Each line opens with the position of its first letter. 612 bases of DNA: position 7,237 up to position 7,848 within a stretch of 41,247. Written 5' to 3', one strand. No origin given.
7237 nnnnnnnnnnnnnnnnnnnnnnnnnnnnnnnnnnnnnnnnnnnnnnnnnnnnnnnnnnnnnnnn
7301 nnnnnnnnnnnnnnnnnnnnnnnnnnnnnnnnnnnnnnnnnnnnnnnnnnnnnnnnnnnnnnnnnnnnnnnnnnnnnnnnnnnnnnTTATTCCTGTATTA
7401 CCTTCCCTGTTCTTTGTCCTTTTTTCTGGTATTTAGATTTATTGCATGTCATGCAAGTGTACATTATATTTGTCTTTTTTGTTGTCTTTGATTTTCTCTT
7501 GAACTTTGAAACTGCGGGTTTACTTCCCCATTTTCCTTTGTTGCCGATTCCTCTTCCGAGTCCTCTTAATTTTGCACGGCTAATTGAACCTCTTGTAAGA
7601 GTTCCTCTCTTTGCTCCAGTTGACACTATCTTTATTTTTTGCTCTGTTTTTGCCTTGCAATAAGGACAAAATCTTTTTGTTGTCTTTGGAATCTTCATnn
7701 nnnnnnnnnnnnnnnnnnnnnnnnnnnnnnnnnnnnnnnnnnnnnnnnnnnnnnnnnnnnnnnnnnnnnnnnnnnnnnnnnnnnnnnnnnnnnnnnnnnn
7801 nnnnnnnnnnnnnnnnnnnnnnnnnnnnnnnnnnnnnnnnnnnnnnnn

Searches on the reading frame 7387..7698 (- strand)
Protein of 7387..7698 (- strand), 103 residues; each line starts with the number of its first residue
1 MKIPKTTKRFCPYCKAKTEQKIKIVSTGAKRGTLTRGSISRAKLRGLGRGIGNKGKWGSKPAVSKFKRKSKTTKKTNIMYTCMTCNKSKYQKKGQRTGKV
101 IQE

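Call 11: search_protein_families(library=pfam, proteins=[window:7387-7698:-], max_evalue=0.01)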
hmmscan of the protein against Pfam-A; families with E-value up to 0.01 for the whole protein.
window:7387-7698:- (103 aa): 2 families
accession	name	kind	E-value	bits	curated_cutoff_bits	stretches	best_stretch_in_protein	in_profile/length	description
PF00935.25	Ribosomal_L44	-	0.00094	19.9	25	1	63-100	37-73/76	Ribosomal protein L44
PF08772.16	Zn_ribbon_NOB1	-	0.0025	18.3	24.9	1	4-44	19-59/72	Nin one binding (NOB1) Zn-ribbon like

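Call 39: find_encoding_contigs(protein=window:7387-7698:-, flank=3000, max_places=10)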
Protein window:7387-7698:- (103 aa): 1 contig read that carries it; 1 place shown.
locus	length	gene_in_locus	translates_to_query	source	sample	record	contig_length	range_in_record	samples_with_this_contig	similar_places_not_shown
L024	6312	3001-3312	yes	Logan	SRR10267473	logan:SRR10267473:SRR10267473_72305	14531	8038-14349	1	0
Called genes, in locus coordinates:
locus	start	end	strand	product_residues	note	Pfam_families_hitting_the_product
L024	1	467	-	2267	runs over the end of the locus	-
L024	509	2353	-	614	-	-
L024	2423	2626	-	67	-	-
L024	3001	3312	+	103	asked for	-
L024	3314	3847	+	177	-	PF01015:Ribosomal_S3Ae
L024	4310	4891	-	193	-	PF22090:Gins51_C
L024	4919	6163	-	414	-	PF01676:Metalloenzyme, PF10143:PhosphMutase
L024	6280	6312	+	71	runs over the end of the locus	?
